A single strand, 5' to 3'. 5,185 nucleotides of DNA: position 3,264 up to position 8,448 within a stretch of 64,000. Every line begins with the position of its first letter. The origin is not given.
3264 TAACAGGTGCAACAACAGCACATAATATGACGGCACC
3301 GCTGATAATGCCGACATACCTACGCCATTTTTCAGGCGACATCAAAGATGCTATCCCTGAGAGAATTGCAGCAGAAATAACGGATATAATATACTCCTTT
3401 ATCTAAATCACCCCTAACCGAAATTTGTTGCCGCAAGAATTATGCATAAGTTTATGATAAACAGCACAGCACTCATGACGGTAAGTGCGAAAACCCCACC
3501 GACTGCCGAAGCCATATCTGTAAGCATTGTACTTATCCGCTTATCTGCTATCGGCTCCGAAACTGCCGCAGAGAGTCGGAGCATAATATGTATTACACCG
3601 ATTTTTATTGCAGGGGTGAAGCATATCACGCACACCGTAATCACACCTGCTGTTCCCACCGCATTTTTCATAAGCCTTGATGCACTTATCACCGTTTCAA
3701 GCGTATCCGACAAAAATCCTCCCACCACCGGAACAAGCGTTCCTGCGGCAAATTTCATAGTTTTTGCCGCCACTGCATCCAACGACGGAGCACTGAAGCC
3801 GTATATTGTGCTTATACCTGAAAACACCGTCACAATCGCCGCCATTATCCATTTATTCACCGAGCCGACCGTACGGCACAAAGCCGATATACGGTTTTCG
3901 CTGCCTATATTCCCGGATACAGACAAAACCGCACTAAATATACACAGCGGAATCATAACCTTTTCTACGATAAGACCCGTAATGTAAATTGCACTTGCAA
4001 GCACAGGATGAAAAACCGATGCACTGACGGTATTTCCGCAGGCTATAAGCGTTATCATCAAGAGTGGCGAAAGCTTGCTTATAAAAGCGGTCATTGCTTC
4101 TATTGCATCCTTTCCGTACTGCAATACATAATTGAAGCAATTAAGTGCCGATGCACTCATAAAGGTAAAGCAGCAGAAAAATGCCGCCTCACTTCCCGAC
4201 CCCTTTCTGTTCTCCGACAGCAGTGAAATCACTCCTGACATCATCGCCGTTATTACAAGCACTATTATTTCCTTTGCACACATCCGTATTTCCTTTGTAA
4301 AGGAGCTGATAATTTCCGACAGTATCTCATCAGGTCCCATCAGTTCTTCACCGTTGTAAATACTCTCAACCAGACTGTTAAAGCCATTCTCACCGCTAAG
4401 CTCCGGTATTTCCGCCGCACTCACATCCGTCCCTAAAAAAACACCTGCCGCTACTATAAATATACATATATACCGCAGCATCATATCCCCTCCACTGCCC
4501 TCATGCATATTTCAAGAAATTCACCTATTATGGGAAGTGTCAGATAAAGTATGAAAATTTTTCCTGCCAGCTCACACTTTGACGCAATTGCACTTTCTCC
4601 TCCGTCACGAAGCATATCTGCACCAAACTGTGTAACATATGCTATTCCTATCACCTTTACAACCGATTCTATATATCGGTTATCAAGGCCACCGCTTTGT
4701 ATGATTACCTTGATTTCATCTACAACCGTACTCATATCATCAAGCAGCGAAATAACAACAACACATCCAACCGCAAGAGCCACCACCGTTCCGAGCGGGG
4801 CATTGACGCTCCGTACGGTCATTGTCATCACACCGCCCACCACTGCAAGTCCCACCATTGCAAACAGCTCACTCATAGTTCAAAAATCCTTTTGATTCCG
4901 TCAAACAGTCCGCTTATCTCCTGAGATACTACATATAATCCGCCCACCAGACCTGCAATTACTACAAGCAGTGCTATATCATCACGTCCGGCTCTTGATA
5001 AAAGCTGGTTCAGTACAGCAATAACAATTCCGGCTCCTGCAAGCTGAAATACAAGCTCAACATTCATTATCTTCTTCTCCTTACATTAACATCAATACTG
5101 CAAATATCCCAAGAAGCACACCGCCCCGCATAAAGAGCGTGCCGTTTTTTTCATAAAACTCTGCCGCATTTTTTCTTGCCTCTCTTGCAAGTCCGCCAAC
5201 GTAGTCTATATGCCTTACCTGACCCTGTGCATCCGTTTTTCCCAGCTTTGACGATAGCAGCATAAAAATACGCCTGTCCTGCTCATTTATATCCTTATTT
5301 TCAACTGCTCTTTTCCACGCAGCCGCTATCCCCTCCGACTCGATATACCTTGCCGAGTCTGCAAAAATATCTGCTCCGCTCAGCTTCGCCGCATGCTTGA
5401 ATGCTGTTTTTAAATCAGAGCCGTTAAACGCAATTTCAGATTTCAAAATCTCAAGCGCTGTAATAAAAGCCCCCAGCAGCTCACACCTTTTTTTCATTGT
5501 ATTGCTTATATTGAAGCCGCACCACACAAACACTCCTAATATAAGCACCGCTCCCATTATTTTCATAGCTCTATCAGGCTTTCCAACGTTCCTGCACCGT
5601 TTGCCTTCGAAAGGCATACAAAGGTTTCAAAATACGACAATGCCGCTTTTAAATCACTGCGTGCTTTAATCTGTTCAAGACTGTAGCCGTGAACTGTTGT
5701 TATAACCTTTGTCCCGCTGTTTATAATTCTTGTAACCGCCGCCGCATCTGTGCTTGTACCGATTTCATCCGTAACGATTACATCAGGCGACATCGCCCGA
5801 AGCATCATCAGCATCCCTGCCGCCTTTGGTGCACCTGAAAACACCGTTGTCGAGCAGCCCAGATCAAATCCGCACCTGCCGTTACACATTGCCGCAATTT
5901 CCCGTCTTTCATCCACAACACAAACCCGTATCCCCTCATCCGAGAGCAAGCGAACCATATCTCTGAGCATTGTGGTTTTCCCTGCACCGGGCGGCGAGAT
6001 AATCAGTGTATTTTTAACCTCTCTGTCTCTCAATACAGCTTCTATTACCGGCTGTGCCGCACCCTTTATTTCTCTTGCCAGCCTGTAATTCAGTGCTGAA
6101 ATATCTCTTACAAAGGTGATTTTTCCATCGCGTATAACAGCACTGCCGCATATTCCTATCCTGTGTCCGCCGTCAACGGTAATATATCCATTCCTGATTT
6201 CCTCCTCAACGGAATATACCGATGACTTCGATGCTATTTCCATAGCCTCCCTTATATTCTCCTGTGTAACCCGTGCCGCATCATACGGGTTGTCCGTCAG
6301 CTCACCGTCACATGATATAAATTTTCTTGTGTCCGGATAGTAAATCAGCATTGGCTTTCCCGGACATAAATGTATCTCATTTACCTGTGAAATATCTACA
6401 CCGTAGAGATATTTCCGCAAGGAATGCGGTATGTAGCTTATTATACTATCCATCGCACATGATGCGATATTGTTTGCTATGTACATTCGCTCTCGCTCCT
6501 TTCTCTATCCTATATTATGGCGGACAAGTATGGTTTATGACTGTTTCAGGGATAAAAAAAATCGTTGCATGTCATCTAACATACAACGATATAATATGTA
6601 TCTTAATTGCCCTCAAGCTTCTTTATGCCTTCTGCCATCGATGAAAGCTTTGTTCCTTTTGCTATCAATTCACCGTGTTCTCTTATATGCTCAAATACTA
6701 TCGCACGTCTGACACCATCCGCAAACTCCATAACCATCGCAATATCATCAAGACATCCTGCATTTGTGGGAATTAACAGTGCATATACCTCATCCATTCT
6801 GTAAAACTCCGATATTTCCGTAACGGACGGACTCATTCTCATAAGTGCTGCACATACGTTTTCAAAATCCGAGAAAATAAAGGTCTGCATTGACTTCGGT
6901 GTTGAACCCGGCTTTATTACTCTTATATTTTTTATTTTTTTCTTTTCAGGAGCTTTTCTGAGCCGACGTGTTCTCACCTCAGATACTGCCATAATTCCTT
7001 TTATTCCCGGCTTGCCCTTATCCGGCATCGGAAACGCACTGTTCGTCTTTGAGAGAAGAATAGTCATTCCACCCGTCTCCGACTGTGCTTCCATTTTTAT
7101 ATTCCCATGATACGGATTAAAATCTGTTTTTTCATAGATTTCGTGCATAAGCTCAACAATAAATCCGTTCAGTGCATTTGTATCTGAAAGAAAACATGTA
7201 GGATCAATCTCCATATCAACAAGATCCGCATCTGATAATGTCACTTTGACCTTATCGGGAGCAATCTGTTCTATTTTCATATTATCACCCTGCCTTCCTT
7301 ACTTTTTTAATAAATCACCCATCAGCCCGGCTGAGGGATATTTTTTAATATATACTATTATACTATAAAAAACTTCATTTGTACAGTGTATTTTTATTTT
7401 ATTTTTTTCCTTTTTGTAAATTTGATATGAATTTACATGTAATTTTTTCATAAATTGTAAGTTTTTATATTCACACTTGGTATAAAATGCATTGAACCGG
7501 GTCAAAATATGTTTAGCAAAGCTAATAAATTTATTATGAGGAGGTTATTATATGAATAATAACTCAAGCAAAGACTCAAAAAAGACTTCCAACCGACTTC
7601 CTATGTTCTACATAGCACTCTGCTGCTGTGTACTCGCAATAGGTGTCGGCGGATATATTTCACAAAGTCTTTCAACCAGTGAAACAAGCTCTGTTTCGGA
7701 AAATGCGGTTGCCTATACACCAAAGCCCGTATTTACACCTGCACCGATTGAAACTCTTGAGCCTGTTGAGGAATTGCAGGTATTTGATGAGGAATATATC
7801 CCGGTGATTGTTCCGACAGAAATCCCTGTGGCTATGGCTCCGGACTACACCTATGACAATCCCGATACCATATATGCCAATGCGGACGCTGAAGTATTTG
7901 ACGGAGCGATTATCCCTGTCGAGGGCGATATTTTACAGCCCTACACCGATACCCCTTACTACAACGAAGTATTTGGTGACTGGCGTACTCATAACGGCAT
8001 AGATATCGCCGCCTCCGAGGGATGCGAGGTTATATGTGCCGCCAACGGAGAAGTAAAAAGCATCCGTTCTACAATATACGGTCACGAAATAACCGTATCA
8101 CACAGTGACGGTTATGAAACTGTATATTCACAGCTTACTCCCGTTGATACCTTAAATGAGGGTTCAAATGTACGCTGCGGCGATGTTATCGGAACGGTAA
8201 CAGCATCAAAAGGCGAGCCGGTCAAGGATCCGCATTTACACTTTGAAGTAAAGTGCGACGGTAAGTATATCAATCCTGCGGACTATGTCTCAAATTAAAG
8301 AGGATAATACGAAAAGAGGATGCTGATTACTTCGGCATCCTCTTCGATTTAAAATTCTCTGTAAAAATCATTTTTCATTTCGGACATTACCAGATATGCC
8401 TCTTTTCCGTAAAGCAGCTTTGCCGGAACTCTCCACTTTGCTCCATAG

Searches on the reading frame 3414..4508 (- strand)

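Call 76: search_protein_families(library=pfam, proteins=[window:3414-4508:-], max_evalue=0.00001)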
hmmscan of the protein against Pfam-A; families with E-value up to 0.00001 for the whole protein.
window:3414-4508:- (364 aa): 1 family
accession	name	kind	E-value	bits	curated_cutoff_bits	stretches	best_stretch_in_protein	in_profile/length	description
PF09546.15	Spore_III_AE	-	9.3e-81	272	27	1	43-361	3-321/321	Stage III sporulation protein AE (spore_III_AE)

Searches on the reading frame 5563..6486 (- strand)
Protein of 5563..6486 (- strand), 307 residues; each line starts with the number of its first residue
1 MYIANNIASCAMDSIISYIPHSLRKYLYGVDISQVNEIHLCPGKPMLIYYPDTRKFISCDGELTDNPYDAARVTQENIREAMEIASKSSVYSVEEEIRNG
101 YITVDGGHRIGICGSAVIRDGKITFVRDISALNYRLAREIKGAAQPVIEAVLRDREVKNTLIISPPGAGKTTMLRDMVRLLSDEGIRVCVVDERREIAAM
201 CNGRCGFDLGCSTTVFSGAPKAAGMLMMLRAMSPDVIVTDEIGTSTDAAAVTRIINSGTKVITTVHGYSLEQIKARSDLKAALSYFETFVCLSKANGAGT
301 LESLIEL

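Call 76: search_protein_families(library=pfam, proteins=[window:5563-6486:-], max_evalue=0.00001)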
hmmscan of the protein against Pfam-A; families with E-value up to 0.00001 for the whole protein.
window:5563-6486:- (307 aa): 5 families
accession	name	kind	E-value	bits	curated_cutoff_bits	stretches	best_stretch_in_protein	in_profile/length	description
PF19568.5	Spore_III_AA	-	4.6e-73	246.4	27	1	18-304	10-298/306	Sporulation stage III, protein AA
PF03266.21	NTPase_1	-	3.9e-07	30.5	23.9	0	161-189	3-31/168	NTPase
PF20720.3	nSTAND3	-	6.7e-06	26.3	27.2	0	158-201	18-61/155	Novel STAND NTPase 3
PF13604.12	AAA_30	-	8.1e-06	26.1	27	0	159-263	20-121/191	AAA domain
PF00437.27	T2SSE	-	9.2e-06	25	24.9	0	158-269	143-247/370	Type II/IV secretion system protein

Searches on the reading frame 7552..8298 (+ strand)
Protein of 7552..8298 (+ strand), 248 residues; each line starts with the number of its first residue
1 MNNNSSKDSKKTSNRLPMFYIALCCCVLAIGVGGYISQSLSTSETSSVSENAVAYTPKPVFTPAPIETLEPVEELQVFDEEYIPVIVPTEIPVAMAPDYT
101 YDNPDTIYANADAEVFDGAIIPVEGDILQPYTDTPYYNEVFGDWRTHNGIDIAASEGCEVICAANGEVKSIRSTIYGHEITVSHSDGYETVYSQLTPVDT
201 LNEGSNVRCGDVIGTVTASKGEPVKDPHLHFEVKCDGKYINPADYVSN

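Call 76: search_protein_families(library=pfam, proteins=[window:7552-8298:+], max_evalue=0.00001)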
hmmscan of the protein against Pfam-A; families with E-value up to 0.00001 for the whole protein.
window:7552-8298:+ (248 aa): 1 family
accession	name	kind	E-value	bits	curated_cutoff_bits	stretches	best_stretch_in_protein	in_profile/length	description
PF01551.29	Peptidase_M23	-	2.7e-21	76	28.7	1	146-242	2-96/96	Peptidase family M23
